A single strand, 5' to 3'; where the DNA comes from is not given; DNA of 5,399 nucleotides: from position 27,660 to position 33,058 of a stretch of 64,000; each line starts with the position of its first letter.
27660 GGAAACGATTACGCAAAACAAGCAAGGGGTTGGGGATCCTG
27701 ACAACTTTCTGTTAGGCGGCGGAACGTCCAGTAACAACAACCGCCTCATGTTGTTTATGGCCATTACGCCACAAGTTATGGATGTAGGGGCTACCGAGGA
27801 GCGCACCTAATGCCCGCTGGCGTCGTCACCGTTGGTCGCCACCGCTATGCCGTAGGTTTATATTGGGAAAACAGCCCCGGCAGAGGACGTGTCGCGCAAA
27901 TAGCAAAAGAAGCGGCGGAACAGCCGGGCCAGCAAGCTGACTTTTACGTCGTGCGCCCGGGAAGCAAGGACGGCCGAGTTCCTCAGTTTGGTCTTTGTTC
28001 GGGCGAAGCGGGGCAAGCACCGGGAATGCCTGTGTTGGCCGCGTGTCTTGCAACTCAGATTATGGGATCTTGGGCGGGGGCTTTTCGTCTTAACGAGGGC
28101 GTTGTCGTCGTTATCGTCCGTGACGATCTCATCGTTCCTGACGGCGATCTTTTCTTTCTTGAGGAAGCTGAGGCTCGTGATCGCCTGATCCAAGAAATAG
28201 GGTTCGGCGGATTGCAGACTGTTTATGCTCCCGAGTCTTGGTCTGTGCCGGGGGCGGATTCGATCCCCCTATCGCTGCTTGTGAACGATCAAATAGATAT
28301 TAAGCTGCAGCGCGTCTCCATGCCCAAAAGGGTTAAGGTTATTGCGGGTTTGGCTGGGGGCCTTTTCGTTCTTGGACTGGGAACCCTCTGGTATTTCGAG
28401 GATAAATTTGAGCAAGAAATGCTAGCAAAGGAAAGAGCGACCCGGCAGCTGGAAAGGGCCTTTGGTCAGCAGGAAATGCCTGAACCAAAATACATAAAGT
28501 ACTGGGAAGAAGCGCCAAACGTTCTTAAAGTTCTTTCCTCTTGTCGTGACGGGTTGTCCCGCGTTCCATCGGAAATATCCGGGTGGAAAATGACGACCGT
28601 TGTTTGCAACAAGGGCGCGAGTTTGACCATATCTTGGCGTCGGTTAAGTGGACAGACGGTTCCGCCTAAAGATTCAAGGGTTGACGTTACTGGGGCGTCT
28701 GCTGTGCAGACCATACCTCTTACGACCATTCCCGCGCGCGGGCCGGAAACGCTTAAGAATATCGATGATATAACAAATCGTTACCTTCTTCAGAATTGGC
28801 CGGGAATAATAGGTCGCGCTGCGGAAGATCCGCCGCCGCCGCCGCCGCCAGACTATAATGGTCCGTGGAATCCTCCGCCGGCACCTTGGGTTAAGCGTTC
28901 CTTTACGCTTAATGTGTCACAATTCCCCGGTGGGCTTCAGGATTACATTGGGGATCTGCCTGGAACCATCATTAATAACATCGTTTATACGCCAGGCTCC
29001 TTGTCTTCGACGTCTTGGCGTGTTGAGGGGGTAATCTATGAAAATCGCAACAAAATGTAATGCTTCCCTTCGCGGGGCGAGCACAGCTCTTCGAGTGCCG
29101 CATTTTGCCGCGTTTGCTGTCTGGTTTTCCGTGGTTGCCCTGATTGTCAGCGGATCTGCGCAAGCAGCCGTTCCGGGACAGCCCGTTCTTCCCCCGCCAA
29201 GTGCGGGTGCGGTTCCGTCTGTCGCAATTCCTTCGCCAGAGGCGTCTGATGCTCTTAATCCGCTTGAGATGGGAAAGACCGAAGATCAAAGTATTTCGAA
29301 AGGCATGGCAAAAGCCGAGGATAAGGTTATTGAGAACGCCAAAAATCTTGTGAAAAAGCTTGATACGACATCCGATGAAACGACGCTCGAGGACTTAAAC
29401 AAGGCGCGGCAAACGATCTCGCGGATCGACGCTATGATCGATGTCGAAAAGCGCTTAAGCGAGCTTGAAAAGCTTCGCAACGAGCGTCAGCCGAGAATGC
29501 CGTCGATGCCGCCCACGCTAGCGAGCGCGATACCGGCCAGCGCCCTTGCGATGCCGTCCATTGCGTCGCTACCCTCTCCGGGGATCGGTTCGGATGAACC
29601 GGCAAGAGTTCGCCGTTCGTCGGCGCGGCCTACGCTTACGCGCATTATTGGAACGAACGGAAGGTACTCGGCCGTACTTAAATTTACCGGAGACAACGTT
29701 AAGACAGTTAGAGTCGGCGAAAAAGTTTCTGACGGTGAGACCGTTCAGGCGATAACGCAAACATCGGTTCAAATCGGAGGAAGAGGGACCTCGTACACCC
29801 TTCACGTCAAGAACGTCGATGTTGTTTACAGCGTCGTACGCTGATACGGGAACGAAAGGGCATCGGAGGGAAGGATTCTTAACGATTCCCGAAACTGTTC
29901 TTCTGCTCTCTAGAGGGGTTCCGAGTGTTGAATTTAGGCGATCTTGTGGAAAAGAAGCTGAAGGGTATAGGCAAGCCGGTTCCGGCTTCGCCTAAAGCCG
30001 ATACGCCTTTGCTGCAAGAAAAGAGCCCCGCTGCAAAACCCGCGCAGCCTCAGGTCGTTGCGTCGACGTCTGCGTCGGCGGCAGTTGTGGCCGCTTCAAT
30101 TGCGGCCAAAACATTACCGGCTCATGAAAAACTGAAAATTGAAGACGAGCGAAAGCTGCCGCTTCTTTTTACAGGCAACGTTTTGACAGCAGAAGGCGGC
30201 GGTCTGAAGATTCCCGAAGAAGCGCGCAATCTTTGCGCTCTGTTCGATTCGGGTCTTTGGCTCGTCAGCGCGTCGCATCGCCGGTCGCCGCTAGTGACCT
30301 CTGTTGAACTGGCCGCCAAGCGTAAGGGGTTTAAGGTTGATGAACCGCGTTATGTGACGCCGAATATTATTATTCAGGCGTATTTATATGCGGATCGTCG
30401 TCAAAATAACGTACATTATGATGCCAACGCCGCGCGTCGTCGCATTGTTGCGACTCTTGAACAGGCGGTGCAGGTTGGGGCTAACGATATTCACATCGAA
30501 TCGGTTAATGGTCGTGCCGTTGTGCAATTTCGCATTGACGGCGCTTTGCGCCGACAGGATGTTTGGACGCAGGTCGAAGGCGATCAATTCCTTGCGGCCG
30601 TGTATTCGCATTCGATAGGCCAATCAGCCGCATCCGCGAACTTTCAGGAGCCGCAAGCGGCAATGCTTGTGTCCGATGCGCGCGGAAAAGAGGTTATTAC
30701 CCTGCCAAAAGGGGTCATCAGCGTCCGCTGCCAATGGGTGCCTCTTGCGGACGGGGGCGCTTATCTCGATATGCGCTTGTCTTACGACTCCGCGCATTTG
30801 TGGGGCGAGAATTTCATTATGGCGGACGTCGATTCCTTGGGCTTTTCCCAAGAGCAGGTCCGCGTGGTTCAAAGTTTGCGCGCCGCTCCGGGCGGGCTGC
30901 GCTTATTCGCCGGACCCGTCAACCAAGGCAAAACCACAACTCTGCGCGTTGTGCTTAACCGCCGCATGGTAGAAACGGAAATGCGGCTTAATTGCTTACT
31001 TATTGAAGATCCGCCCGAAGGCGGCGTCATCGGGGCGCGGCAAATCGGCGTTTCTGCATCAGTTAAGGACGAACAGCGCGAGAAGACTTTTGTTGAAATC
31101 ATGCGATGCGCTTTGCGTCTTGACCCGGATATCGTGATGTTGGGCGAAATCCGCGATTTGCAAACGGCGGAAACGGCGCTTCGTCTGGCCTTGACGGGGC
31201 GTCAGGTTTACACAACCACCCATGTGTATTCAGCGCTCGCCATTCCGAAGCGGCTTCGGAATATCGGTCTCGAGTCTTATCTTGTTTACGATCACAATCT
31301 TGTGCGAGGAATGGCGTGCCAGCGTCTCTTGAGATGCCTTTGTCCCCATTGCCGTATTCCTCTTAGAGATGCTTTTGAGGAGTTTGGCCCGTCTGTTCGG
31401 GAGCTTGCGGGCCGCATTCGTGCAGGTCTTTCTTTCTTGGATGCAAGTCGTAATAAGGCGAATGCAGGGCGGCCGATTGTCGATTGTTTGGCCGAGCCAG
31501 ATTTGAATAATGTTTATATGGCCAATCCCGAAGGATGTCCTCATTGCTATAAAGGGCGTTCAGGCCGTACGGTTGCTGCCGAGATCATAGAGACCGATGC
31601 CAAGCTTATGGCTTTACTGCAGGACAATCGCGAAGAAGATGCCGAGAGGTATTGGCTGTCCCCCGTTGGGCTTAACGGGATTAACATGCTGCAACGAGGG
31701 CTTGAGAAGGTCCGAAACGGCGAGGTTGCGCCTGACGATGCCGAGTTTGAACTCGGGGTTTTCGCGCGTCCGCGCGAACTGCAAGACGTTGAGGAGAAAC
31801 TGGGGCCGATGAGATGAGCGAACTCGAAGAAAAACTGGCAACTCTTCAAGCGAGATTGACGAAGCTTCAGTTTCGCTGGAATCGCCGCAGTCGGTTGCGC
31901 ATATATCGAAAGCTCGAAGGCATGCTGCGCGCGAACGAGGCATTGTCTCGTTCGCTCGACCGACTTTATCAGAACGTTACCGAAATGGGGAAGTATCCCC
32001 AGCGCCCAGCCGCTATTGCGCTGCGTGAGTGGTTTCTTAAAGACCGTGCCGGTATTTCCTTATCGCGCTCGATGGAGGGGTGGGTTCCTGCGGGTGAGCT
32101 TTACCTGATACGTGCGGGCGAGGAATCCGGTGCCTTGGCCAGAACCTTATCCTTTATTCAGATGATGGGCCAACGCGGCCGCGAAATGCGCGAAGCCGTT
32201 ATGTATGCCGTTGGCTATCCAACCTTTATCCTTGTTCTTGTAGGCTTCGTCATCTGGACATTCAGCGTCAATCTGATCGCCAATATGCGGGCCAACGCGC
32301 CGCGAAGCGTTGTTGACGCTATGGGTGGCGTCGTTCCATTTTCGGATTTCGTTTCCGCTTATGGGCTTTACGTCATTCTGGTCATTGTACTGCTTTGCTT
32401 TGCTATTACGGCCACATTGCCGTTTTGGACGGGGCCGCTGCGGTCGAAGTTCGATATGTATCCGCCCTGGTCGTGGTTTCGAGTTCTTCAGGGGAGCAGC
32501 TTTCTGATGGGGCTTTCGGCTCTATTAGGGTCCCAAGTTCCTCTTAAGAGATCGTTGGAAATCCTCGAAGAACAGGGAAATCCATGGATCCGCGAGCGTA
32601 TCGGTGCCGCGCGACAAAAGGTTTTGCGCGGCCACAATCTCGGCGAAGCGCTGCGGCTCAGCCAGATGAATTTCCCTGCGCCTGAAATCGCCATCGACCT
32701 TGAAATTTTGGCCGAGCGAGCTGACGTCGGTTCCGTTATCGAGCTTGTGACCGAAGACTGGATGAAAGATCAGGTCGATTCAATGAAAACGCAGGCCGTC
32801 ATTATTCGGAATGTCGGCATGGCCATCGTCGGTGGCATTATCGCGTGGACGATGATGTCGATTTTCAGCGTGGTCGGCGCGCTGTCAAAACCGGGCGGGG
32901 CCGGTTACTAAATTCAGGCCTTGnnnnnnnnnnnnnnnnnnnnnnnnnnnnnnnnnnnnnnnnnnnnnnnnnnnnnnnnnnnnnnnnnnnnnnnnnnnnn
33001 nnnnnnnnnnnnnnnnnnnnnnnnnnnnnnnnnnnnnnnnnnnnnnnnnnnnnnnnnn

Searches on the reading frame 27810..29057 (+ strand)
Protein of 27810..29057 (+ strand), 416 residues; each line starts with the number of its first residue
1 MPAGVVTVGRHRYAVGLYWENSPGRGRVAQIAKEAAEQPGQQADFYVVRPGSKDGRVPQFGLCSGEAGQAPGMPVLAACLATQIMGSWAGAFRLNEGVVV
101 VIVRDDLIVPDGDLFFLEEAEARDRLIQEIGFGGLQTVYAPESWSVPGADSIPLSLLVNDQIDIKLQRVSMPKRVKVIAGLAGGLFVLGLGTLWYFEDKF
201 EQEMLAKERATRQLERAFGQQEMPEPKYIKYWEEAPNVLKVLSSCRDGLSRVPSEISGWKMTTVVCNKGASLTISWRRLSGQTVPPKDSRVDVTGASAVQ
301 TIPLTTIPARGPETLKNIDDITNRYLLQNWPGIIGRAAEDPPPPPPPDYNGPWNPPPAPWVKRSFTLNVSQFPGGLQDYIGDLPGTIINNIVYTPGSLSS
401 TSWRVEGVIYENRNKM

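Call 8: search_protein_families(library=ncbifam, proteins=[window:27810-29057:+], max_evalue=0.001)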
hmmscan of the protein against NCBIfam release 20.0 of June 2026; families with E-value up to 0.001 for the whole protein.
window:27810-29057:+ (416 aa): 0 families

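Call 10: search_protein_families(library=ncbifam, proteins=[window:27810-29057:+], max_evalue=0.01)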
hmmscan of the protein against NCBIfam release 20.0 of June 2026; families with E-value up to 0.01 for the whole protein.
window:27810-29057:+ (416 aa): 0 families

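Call 29: search_protein_families(library=pfam, proteins=[window:27810-29057:+], max_evalue=0.001)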
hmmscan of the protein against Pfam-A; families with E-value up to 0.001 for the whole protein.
window:27810-29057:+ (416 aa): 1 family
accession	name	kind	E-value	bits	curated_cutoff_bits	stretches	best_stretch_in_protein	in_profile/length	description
PF06864.17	PAP_PilO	-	4.2e-24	85.6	26.7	1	14-410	2-418/419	Pilin accessory protein (PilO)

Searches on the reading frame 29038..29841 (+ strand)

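Call 8: search_protein_families(library=ncbifam, proteins=[window:29038-29841:+], max_evalue=0.001)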
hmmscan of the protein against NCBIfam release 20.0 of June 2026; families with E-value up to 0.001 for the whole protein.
window:29038-29841:+ (268 aa): 1 family
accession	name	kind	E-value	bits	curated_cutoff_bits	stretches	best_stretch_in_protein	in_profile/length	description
TIGR03021.1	pilP_fam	equivalog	3.7e-09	37.6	34.65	1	115-246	2-118/119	type IV pilus biogenesis protein PilP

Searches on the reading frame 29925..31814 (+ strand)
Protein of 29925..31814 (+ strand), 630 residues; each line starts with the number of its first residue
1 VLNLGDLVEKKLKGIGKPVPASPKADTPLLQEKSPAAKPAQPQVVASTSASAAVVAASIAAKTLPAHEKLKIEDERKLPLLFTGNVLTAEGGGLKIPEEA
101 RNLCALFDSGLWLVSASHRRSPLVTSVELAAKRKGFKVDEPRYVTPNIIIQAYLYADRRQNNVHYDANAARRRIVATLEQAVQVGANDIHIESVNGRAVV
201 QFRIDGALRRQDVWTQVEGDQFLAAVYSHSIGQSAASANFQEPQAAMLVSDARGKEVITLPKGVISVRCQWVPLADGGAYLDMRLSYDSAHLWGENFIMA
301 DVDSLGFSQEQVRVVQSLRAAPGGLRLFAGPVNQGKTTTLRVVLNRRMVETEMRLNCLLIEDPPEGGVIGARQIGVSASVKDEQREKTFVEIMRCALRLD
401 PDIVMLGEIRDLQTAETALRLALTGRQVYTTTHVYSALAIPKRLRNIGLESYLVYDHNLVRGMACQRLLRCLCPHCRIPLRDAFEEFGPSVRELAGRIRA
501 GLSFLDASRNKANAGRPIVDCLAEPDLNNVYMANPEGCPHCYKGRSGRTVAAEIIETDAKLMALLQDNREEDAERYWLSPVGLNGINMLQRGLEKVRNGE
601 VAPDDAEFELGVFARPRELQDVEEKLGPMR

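Call 8: search_protein_families(library=ncbifam, proteins=[window:29925-31814:+], max_evalue=0.001)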
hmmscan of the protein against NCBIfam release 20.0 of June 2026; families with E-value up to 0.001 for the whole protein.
window:29925-31814:+ (630 aa): 13 families
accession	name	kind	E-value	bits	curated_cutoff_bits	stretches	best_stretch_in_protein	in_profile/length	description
TIGR02533.1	type_II_gspE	equivalog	1.1e-49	169.4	630.25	1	172-604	111-480/486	type II secretion system ATPase GspE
NF007755.0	PRK10436.1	equivalog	8.1e-45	153.3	617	1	161-482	76-368/465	type II secretion system protein GspE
TIGR02538.1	type_IV_pilB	equivalog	7.5e-44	150.3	675.65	2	299-479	292-462/564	type IV-A pilus assembly ATPase PilB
NF053534.1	T4PilAsmATPsTfpB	equivalog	1.4e-39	136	850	1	178-478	209-481/584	type IV pilus assembly ATPase TfpB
NF041000.1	ATPase_ComGA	equivalog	3.8e-32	111.4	300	1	177-469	3-265/267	competence type IV pilus ATPase ComGA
TIGR01420.1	pilT_fam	subfamily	1.9e-21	76.7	319.1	1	313-445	112-240/343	PilT/PilU family type 4a pilus ATPase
TIGR02525.1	plasmid_TraJ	equivalog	5.2e-10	38.8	368.3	1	323-447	149-273/372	plasmid transfer ATPase TraJ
TIGR02524.1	dot_icm_DotB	equivalog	3.3e-09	36.4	463.3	1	323-436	134-248/358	Dot/Icm type IV secretion system ATPase DotB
TIGR03819.1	heli_sec_ATPase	hypoth_equivalog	7.3e-06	25.4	373.15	1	271-449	132-302/340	TadA family conjugal transfer-associated ATPase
TIGR02788.1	VirB11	equivalog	2.1e-05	23.7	249.95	1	329-445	150-263/308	P-type DNA transfer ATPase VirB11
NF058587.1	archaellum_moto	equivalog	2.9e-05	23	550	1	329-438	281-387/527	archaellum flagellar ATPase motor FlaI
TIGR02782.1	TrbB_P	equivalog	8.1e-05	22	304.55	1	327-445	140-253/303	P-type conjugative transfer ATPase TrbB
NF053672.1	bindosome_BasE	exception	0.00083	18.2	1000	0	327-443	274-387/512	bindosome assembly system ATPase subunit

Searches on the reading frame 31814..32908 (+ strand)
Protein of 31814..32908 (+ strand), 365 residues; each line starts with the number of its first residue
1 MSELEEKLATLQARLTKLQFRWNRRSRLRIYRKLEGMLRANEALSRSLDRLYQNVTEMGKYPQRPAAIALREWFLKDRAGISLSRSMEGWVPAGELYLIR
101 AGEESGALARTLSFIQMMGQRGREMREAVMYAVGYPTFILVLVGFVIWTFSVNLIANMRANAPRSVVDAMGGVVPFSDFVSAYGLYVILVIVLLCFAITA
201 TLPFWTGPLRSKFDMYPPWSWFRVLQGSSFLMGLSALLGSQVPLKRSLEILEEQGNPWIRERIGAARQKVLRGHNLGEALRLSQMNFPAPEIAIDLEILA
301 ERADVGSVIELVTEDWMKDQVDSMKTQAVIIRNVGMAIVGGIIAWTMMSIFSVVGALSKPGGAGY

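Call 8: search_protein_families(library=ncbifam, proteins=[window:31814-32908:+], max_evalue=0.001)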
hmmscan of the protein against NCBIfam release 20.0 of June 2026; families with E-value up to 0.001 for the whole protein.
window:31814-32908:+ (365 aa): 6 families
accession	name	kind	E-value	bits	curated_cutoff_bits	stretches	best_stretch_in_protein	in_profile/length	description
TIGR02120.1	GspF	equivalog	4.2e-17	62.5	424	1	15-350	53-390/401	type II secretion system inner membrane protein GspF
NF052607.1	T4PiliAsmPilCThrm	equivalog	2.8e-12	46.5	700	1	96-359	134-406/406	type IV pilus assembly protein PilC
NF007861.0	PRK10573.1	equivalog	8.2e-11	41.6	401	1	16-199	50-233/401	protein transport protein HofC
NF047826.1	T3SSXpsF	equivalog_domain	1.9e-10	40.1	650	1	27-160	68-201/405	type II secretion system protein XpsF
NF041012.2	T4P_ComGB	equivalog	3.4e-09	36.5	240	1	92-282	61-257/332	competence type IV pilus assembly protein ComGB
NF052606.1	T4PiliAsmPilCMyx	equivalog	1.4e-07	30.8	700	1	97-352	149-413/419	type IV pilus assembly protein PilC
